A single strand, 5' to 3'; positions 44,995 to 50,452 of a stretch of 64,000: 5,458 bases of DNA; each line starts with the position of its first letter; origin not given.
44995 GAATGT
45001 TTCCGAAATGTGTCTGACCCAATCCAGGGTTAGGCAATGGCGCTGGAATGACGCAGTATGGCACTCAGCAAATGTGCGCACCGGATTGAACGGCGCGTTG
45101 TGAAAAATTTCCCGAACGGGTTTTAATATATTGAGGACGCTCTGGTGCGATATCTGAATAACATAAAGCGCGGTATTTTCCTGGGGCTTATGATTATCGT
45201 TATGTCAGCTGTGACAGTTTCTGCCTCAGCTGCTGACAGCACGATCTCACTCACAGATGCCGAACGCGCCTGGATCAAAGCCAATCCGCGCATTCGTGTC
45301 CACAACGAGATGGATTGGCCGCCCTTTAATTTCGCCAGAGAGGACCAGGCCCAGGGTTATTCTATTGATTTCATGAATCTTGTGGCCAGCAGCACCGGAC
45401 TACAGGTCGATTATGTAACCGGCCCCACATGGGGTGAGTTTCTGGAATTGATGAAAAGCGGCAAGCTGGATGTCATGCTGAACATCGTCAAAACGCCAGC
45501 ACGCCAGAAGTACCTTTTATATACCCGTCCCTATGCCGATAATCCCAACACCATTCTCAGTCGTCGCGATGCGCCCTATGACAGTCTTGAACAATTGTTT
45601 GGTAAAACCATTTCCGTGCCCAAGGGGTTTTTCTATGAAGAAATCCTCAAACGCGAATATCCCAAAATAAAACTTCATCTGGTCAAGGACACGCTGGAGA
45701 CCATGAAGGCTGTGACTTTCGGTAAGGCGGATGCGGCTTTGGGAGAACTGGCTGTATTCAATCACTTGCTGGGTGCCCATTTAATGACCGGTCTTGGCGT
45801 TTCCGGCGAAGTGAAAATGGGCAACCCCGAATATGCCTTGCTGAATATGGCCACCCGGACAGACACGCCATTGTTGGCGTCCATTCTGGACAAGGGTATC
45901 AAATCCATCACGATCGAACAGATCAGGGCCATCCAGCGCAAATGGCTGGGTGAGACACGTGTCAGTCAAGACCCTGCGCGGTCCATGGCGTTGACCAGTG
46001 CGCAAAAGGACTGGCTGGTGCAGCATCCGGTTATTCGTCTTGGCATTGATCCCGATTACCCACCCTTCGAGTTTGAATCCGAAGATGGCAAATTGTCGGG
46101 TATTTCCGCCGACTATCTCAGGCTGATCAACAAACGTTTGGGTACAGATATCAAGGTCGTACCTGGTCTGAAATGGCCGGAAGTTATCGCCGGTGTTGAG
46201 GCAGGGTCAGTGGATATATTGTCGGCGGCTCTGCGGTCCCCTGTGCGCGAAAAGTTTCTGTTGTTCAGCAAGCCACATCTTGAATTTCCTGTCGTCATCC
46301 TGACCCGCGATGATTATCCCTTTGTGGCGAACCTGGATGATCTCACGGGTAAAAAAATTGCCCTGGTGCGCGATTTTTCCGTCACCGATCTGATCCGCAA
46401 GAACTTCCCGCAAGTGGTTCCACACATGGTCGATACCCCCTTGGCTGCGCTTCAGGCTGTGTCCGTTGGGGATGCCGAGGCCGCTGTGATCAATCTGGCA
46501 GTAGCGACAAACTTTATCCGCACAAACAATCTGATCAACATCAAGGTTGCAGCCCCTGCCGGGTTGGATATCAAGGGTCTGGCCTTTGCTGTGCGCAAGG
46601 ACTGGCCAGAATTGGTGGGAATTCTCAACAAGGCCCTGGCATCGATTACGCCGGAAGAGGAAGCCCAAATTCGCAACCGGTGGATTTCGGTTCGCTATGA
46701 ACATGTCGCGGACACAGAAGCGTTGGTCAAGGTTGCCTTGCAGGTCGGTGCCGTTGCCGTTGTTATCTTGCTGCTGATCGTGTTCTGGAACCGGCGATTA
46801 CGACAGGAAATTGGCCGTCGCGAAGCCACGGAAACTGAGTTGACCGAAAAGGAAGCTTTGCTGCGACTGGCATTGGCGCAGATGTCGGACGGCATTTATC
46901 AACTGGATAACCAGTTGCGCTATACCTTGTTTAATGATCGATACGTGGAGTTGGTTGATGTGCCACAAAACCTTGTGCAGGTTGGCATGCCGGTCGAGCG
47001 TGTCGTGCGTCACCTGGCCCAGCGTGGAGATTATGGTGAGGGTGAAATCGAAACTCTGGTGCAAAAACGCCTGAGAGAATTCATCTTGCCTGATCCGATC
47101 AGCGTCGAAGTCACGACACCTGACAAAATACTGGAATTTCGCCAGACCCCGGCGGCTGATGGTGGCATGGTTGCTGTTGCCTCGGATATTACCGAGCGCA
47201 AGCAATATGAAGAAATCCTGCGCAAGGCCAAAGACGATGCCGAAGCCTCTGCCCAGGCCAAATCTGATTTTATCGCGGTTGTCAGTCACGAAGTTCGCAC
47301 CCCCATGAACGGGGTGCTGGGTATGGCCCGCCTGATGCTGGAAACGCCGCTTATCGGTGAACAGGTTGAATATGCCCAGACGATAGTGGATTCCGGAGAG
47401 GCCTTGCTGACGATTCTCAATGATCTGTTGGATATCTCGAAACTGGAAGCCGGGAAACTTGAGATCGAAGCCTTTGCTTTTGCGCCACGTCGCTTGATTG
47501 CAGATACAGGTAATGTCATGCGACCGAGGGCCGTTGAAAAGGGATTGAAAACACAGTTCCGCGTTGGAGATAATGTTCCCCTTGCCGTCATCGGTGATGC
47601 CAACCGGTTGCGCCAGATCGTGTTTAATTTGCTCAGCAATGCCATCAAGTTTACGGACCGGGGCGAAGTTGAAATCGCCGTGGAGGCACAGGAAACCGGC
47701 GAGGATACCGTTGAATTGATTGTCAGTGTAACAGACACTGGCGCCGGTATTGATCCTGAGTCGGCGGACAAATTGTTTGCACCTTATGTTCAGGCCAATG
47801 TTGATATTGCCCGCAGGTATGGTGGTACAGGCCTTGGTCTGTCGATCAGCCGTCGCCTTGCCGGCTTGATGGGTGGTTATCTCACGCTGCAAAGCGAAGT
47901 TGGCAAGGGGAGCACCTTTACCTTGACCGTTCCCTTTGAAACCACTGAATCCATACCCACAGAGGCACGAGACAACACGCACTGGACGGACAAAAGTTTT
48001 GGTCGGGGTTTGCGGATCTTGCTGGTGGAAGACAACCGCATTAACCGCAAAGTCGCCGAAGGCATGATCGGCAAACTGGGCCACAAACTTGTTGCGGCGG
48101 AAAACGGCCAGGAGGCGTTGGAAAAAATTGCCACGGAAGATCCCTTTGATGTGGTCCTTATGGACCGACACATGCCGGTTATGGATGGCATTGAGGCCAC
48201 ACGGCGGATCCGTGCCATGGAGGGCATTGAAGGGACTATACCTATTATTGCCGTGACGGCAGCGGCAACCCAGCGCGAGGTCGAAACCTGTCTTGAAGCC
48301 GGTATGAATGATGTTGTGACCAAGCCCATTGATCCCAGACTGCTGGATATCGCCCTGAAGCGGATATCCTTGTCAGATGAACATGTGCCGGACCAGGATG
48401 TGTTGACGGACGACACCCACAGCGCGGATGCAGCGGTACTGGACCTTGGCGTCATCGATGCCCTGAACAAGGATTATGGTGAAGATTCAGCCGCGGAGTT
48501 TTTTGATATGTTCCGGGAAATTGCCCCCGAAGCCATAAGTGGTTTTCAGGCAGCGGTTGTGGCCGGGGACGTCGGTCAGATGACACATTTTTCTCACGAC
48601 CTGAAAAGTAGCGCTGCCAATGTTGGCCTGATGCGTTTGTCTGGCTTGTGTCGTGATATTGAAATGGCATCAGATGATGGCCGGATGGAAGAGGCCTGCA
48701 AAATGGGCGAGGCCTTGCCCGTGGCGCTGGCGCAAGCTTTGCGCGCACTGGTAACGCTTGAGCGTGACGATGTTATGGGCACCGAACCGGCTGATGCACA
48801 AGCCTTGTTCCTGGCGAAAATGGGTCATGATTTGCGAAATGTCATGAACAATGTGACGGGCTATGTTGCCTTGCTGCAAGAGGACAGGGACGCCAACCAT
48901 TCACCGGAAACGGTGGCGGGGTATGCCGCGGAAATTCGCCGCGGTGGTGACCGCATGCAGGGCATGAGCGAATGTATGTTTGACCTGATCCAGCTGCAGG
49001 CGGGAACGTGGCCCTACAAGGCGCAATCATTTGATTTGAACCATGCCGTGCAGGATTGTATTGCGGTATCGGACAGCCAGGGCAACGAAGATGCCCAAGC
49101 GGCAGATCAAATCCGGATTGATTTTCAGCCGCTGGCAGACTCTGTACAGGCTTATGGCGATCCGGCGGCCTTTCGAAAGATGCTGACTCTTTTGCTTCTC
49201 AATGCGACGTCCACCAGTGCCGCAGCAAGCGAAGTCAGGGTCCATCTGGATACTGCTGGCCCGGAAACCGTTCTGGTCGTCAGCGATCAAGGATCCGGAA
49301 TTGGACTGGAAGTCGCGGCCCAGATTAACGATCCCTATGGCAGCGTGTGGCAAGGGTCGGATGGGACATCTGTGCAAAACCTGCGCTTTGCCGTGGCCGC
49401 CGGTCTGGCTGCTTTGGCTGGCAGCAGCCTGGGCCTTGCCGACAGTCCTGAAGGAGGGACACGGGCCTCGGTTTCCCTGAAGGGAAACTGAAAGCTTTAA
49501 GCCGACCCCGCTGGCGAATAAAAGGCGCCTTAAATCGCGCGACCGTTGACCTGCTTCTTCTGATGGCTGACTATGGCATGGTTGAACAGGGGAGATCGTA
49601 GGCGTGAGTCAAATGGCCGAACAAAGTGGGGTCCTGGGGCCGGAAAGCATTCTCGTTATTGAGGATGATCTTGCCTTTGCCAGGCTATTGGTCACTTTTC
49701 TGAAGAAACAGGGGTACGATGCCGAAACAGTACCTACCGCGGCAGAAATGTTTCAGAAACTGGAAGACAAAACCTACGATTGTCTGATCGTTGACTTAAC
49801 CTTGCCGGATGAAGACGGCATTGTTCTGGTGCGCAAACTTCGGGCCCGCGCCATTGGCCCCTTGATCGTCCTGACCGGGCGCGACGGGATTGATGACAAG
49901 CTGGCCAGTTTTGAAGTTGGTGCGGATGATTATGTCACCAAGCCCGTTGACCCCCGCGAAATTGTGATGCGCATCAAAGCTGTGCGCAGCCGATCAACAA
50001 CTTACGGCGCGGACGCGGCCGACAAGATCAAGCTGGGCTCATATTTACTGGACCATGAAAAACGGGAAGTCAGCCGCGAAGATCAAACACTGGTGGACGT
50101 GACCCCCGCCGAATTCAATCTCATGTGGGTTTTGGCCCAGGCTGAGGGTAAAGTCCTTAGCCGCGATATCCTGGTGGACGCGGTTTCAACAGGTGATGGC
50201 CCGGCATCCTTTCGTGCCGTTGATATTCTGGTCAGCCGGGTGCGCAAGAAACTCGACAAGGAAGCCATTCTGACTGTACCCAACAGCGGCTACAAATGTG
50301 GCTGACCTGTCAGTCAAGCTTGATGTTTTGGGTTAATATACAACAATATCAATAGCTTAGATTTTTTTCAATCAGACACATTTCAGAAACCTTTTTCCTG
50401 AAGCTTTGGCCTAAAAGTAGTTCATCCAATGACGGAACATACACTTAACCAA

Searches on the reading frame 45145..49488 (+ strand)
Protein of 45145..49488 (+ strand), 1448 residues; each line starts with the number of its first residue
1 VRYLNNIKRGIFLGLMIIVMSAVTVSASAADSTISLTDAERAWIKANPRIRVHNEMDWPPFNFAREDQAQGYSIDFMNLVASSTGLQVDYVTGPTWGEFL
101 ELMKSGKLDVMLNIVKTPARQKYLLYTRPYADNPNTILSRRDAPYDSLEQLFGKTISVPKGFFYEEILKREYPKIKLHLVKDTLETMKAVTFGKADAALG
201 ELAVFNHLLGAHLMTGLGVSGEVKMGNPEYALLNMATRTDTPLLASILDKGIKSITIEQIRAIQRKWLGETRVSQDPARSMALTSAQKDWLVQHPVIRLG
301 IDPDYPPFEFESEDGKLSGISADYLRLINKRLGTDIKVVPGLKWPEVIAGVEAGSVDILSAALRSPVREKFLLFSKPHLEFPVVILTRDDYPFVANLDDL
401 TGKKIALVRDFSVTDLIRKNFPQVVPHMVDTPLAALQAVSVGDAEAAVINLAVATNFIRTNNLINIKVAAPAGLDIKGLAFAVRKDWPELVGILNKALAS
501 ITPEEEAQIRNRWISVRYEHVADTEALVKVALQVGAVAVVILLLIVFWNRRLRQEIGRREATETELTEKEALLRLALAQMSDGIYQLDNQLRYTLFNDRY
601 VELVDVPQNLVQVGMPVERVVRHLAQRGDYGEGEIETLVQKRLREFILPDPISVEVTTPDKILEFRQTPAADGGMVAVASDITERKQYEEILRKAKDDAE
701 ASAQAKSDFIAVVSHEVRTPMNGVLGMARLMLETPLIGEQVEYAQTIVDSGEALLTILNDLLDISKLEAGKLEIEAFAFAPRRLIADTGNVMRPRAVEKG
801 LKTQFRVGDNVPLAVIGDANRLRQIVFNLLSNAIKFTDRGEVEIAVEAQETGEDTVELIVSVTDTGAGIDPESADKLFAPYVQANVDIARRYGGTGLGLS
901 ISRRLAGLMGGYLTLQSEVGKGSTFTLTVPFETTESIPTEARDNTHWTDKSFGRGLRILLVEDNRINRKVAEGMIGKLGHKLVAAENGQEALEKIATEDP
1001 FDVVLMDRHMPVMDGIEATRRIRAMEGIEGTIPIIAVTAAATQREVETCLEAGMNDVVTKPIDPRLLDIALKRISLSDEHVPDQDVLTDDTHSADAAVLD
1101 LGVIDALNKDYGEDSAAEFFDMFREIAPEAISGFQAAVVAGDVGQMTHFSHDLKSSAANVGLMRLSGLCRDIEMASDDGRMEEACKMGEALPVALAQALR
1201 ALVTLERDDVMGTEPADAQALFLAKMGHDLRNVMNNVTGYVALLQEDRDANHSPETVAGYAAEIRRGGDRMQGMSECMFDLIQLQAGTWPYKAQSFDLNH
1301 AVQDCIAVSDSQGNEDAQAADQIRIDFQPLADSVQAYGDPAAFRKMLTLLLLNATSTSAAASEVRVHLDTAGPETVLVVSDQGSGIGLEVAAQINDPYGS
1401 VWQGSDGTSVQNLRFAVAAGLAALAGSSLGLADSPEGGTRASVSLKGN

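Call 9: search_protein_families(library=ncbifam, proteins=[window:45145-49488:+], max_evalue=0.00001)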
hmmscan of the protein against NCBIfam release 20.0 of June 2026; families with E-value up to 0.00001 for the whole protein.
window:45145-49488:+ (1448 aa): 139 families (the best 25 are shown)
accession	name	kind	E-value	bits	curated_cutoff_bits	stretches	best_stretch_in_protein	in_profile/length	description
TIGR02956.1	TMAO_torS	equivalog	3.9e-141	472.1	676.5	2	693-1188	451-951/967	TMAO reductase system sensor histidine kinase/response regulator TorS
NF008318.0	PRK11107.1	equivalog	4.8e-125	418.7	890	2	693-951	280-538/920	two-component sensor histidine kinase BarA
NF041947.1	LuxQ_Vibrio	equivalog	3.7e-112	375.8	1200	2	675-1072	441-836/843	quorum-sensing autoinducer 2 sensor kinase/phosphatase LuxQ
NF008302.0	PRK11091.1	equivalog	3.6e-111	372.7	838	1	551-1177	135-744/779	aerobic respiration two-component sensor histidine kinase ArcB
NF011874.0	PRK15347.1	equivalog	1.9e-99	333.9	852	2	691-935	383-618/921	two component system sensor kinase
NF008543.0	PRK11466.1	equivalog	3.7e-92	309.7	982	1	693-1175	431-884/914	TMAO reductase system sensor histidine kinase/response regulator TorS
NF007420.1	PRK09959.1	equivalog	3.1e-89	299.9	1995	1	166-1084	177-1083/1197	acid-sensing system histidine kinase EvgS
NF045901.1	HisKinLetSLeg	equivalog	2.1e-88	297.4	1650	2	682-942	271-529/906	two-component system sensor histidine kinase LetS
NF038297.2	hybrid_HK_HrmK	equivalog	6.7e-83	279.3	725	1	681-1068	210-601/607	hybrid histidine kinase/response regulator HrmK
NF008099.0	PRK10841.1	equivalog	7e-81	272.3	920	2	677-942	441-701/949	two-component system sensor histidine kinase RcsC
NF046044.1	PnpS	equivalog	5.5e-61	206.7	400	2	560-930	44-390/390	two-component system histidine kinase PnpS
NF041832.1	near_NosP_CTERM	subfamily_domain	1.5e-57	195.4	400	1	701-1073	2-368/370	NahK/ErcS family hybrid sensor histidine kinase/response regulator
TIGR02966.1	phoR_proteo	equivalog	5.9e-55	186.6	334.2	2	652-928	73-332/333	phosphate regulon sensor histidine kinase PhoR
NF050805.1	CellDivHKDivJCaul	equivalog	7.6e-55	186.1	1000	2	660-932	252-521/531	cell cycle sensor histidine kinase DivJ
NF047465.1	hybrid_HK_LvrA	exception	9.4e-49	166.1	1200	1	692-1090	188-599/819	hybrid histidine kinase/response regulator LvrA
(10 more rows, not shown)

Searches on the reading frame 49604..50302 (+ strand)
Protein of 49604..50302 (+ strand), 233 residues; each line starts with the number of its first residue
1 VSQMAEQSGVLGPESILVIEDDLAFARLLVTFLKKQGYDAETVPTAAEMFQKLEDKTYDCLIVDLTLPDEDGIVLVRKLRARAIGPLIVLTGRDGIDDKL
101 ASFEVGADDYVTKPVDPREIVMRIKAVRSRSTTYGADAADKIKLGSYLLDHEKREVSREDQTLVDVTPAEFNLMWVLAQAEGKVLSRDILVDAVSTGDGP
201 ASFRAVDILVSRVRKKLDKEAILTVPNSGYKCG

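Call 9: search_protein_families(library=ncbifam, proteins=[window:49604-50302:+], max_evalue=0.00001)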
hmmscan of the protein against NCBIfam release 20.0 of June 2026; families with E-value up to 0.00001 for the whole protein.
window:49604-50302:+ (233 aa): 77 families (the best 25 are shown)
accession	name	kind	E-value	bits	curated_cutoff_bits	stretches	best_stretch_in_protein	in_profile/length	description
NF008034.0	PRK10766.1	equivalog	1.4e-43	149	275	1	14-230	3-224/231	two-component system response regulator TorR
NF040689.1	MtrAB_MtrA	equivalog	1.8e-41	141.9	300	1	16-232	1-218/219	MtrAB system response regulator MtrA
TIGR02154.1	PhoB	equivalog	5.7e-41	140.3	296.2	1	15-231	4-224/226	phosphate regulon transcriptional regulator PhoB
NF007005.1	PRK09468.1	equivalog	1.2e-40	139.4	331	1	14-221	4-215/237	osmolarity response regulator transcription factor OmpR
NF008296.0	PRK11083.1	equivalog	9.3e-39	133.2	273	1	14-218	4-206/228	two-component system response regulator CreB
NF041733.1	resp_reg_CseB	equivalog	1.1e-38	132.9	350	1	15-231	2-225/228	two-component system response regulator CseB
NF053854.1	RespRegPhoBBctds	equivalog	2.7e-38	131.6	270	1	16-230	1-220/225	two-component system response regulator PhoB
NF007928.2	PRK10643.1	equivalog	2.3e-37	128.8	330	1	16-231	3-215/216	two-component system response regulator PmrA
NF045944.1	ResRegRpaBCyano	equivalog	2.9e-37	128.2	330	1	17-228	1-223/229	response regulator transcription factor RpaB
NF007982.1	PRK10710.1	equivalog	8.9e-37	126.9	380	1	14-219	8-209/235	envelope stress response regulator BaeR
NF033117.2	vanR_ACDEGLN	exception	2.8e-36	125.2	350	1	16-220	1-208/226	VanR-ABDEGLN family response regulator transcription factor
NF040534.1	resp_reg_YycF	equivalog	8.5e-36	123.4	340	1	15-220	2-210/231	response regulator YycF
NF008078.0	PRK10816.1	equivalog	3.6e-35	121.5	336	1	16-231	3-219/223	two-component system response regulator PhoP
NF041209.1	resp_regPieR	equivalog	3.8e-35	121.6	450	1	16-231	3-226/231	two component system response regulator PieR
NF008378.0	PRK11173.1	equivalog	1.6e-34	119.3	334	1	15-222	5-222/238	two-component system response regulator ArcA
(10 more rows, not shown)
